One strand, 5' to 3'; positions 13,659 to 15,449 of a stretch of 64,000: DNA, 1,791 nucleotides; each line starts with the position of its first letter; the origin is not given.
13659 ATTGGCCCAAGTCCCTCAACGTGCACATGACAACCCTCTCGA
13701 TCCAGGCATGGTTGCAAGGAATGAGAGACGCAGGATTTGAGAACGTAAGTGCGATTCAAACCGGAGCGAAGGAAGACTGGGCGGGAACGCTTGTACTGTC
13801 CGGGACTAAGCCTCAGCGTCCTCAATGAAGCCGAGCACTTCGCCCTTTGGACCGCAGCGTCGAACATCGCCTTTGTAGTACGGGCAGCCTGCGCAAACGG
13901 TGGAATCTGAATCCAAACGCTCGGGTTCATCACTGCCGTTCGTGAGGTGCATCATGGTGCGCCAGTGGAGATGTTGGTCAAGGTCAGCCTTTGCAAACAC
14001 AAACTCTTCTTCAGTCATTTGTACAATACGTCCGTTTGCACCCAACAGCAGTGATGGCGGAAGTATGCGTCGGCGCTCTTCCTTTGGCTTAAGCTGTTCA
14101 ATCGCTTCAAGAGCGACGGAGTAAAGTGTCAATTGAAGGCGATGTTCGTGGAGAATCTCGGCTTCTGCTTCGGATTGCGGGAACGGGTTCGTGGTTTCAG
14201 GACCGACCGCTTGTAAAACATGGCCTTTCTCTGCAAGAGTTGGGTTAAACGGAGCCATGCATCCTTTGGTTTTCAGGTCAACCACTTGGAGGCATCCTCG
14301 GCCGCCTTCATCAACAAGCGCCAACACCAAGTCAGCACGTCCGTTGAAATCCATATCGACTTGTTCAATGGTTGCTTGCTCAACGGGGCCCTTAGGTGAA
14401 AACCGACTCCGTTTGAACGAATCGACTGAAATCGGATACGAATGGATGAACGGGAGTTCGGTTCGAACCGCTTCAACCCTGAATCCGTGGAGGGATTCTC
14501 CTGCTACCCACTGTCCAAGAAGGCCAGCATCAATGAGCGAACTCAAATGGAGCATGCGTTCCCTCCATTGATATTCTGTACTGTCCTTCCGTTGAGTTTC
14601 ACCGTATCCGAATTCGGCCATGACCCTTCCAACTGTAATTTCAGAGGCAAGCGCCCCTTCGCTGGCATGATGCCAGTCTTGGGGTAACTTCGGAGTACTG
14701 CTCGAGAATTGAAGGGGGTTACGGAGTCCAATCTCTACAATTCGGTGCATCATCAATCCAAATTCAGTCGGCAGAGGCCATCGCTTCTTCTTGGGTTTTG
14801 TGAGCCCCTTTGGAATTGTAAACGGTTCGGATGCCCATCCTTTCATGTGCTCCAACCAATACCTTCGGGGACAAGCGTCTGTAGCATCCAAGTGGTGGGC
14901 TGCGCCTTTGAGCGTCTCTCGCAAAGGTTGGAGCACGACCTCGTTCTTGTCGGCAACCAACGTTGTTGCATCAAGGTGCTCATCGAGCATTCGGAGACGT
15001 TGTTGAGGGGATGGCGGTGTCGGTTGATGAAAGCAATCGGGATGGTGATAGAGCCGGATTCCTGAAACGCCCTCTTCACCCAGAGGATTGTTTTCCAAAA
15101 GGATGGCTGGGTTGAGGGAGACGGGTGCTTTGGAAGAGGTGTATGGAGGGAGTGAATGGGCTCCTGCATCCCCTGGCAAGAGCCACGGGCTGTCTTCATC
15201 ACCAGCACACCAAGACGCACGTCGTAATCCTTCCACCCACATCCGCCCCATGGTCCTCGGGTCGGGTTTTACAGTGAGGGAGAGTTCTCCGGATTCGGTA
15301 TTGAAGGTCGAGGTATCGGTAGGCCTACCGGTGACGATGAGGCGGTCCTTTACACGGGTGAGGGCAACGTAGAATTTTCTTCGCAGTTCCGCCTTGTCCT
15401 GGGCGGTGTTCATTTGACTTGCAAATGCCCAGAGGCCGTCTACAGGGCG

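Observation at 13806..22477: Bacterial-type AddAB-like helicase–nuclease operon in a halophilic archaeon, with Cys clusters in both nuclease domains and TAATG translational coupling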

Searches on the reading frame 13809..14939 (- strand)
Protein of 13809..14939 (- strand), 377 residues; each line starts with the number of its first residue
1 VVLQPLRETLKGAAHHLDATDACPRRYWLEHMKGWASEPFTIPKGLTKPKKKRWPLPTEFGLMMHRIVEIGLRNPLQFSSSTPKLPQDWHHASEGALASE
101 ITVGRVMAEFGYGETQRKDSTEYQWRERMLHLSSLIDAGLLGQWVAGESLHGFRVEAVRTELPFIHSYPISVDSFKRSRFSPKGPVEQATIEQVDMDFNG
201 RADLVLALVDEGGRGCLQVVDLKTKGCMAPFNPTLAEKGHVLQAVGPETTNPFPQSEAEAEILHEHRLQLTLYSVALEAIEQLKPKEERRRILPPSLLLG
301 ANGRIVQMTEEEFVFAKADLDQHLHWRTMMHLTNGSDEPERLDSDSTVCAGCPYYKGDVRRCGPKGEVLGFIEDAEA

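Call 40: search_solved_structures(query=window:13809-14939:-, max_evalue=10, show_alignments=4)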
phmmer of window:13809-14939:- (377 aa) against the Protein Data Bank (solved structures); distinct sequences matched with E-value up to 10: 2.
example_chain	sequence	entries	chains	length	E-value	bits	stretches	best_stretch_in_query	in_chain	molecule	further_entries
6skx_A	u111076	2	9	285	0.23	13.7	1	321-360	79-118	Oxidoreductase, putative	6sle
8qhe_A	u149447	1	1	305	1.2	11.3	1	320-360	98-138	6-phosphogluconate dehydrogenase NADP-binding domain-containing protein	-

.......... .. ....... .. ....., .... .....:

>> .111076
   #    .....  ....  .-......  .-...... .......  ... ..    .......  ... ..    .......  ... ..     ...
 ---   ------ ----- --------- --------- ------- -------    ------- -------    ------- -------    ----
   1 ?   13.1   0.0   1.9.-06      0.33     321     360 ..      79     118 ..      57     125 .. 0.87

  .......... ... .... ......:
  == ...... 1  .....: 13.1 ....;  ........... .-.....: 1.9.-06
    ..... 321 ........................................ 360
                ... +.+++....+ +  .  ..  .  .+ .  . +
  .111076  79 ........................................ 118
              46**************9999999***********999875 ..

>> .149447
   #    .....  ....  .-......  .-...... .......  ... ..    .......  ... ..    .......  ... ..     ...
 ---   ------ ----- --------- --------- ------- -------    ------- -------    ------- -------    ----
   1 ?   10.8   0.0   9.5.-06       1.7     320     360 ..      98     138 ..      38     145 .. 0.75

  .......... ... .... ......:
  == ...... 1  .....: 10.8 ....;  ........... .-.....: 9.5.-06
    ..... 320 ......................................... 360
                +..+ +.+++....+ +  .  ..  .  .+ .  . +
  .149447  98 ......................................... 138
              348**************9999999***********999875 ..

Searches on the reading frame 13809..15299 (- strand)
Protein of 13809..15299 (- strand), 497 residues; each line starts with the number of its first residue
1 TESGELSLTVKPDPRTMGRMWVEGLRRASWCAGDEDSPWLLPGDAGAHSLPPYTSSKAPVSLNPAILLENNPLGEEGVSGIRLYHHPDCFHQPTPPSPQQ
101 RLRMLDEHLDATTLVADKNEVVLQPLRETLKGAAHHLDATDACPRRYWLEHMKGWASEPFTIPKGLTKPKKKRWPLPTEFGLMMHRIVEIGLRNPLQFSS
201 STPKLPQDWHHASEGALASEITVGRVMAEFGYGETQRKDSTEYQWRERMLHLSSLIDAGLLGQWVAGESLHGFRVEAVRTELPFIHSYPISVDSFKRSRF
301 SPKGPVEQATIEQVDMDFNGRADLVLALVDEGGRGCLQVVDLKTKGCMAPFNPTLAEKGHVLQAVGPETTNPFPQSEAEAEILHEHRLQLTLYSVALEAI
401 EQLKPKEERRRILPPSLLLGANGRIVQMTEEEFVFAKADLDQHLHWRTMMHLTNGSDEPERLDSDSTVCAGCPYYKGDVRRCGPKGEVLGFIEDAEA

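Call 50: predict_structure(alignment_id=A5)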
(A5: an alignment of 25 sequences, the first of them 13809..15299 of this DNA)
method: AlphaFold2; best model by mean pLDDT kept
length: 497 residues; sequences in the alignment: 25
mean_pLDDT: 84.8   pTM: 0.71
mean pLDDT of the five models: 84.8, 83.3, 82.5, 80.2, 80.0
residues with pLDDT >= 90: 247; 70-90: 179; 50-70: 54; < 50: 17
segments of 3 or more residues with pLDDT < 50: 89-94
pLDDT, mean of each block of 10 residues (from residue 1): 67 72 84 82 85 77 71 64 52 53 70 53 80 88 92 85 64 85 95 91 91 83 94 90 94 96 95 95 91 80 78 91 96 96 93 89 93 96 95 96 94 98 97 97 93 81 89 87 90 62
secondary structure, 60 per line:
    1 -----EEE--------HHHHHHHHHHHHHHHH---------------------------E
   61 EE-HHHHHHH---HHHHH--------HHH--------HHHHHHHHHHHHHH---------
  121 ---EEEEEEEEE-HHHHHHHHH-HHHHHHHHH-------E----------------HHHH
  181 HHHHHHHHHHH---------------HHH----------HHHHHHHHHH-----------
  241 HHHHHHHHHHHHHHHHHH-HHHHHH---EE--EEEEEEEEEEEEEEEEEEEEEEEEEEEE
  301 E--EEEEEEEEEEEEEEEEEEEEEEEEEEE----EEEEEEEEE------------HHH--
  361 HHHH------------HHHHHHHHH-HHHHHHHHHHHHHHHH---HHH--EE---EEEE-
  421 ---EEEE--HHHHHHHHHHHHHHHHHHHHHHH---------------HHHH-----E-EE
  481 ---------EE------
elements in order: E6-8 H17-32 E60-62 H64-70 H74-78 H98-111 E124-132 H134-142 H144-152 H177-191 H220-229 H241-258 H260-265 E273-301 E304-330 E335-343 H361-364 H377-385 H387-402 E416-419 E424-427 H430-452 H468-471

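Call 52: fold_search(model_id=the predicted structure, library=pdb)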
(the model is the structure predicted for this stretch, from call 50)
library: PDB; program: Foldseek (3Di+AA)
matches with E <= 10: 204; with E <= 0.001: 14
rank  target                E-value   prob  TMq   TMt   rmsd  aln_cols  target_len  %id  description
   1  4cej_A                8.7e-08  1.00  0.26  0.12  26.1       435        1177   13  Crystal structure of AddAB-DNA-ADPNP complex at 3 Angstrom resolution (released 2014-03-12)
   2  9np6_A                1.7e-06  1.00  0.33  0.20  17.4       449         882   13  Cryo-EM structure of AdnA(D934A)-AdnB(D1014A) in complex with AMPPNP and blunt end DNA (released 2025-03-19)
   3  6ppr_A                2.8e-06  1.00  0.32  0.20  11.7       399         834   15  Cryo-EM structure of AdnA(D934A)-AdnB(D1014A) in complex with AMPPNP and DNA (released 2019-11-20)
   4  3u44_B                1.9e-05  1.00  0.37  0.18  12.1       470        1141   11  Crystal structure of AddAB-DNA complex (released 2012-03-21)
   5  5ean_A                2.5e-05  1.00  0.33  0.17   8.4       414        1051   10  Crystal structure of Dna2 in complex with a 5' overhang DNA (released 2015-11-18)
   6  3u4q_B                2.5e-05  1.00  0.31  0.15  14.1       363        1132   13  Structure of AddAB-DNA complex at 2.8 angstroms (released 2012-03-21)
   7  5eax_A                2.8e-05  1.00  0.28  0.15  13.2       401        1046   12  Crystal structure of Dna2 in complex with an ssDNA (released 2015-11-18)
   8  4ceh_B                5.4e-05  1.00  0.30  0.14  12.5       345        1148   12  Crystal structure of AddAB with a forked DNA substrate (released 2014-03-12)
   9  9iab_A                5.7e-05  1.00  0.29  0.48   9.9       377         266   11  Structure of the Argonaute-associated Cas4 family protein 1 (ACE1) from Chroococcidiopsis thermalis (CtACE1) (released 2025-04-23)
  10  9iac_B                7.7e-05  1.00  0.28  0.47  10.1       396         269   10  Structure of the Argonaute-associated Cas4 family protein 1 (ACE1) from Microcystis aeruginosa (MaACE1) (released 2025-04-23)
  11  5eaw_A                8.2e-05  1.00  0.33  0.17  10.6       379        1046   11  Crystal structure of Dna2 nuclease-helicase (released 2015-11-18)
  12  9iac_A                1.0e-04  1.00  0.27  0.44  10.7       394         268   11  Structure of the Argonaute-associated Cas4 family protein 1 (ACE1) from Microcystis aeruginosa (MaACE1) (released 2025-04-23)
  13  9iab_B                1.2e-04  1.00  0.25  0.41  11.4       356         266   10  Structure of the Argonaute-associated Cas4 family protein 1 (ACE1) from Chroococcidiopsis thermalis (CtACE1) (released 2025-04-23)
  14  6ppj_A                5.1e-04  1.00  0.29  0.17  19.5       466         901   13  Cryo-EM structure of AdnA(D934A)-AdnB(D1014A) in complex with AMPPNP (released 2019-11-20)
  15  9olf_s                3.0e-03  0.44  0.11  0.14  21.3       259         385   10  Membrane-associated human mitoribosome in complex with TACO1 (released 2026-02-18)
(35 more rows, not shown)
